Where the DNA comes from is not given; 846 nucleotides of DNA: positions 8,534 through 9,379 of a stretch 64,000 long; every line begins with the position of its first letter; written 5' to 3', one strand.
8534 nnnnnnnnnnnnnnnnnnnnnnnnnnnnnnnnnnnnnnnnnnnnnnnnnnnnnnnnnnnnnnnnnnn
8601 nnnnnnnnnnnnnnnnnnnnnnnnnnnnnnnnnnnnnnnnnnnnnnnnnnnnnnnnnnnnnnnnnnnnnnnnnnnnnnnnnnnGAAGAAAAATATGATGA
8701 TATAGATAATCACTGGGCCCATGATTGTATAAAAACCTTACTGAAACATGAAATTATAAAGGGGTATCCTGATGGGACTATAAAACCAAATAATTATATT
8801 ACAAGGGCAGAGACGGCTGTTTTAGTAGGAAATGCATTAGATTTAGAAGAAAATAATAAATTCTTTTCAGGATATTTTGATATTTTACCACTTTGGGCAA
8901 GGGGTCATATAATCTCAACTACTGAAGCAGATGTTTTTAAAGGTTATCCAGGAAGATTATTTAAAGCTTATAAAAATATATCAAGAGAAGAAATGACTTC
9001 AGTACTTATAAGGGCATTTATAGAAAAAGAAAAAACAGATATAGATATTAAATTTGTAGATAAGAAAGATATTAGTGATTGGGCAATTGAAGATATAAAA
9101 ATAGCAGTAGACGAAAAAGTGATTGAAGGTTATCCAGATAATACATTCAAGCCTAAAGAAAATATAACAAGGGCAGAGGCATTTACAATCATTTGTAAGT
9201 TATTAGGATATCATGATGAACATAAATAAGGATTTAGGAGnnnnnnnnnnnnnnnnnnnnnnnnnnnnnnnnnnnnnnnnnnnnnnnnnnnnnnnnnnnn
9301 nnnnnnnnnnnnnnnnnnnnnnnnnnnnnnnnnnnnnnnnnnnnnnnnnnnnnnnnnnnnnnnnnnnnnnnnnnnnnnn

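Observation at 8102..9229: TasA-like domain fused to triple SLH anchor: candidate wall-attached base subunit (functional analogue of TapA)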

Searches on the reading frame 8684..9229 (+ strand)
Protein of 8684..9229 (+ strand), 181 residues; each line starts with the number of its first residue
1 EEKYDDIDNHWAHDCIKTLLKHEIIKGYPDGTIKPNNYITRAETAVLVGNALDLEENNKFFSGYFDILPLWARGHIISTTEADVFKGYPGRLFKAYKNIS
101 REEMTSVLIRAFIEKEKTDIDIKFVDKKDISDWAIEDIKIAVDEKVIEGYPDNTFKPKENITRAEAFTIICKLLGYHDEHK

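Call 75: search_solved_structures(query=window:8684-9229:+, max_evalue=1e-10, show_alignments=2)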
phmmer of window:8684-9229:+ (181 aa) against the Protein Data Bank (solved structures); distinct sequences matched with E-value up to 1e-10: 3.
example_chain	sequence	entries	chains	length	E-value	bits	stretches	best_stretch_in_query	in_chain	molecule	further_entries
3pyw_A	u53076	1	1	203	3.2e-13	53.1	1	8-172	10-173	S-layer protein sap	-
6bt4_A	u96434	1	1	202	3.2e-13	53.1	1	8-172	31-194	S-layer protein sap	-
9g93_A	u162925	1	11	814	6.2e-12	48.9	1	8-172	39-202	S-layer protein sap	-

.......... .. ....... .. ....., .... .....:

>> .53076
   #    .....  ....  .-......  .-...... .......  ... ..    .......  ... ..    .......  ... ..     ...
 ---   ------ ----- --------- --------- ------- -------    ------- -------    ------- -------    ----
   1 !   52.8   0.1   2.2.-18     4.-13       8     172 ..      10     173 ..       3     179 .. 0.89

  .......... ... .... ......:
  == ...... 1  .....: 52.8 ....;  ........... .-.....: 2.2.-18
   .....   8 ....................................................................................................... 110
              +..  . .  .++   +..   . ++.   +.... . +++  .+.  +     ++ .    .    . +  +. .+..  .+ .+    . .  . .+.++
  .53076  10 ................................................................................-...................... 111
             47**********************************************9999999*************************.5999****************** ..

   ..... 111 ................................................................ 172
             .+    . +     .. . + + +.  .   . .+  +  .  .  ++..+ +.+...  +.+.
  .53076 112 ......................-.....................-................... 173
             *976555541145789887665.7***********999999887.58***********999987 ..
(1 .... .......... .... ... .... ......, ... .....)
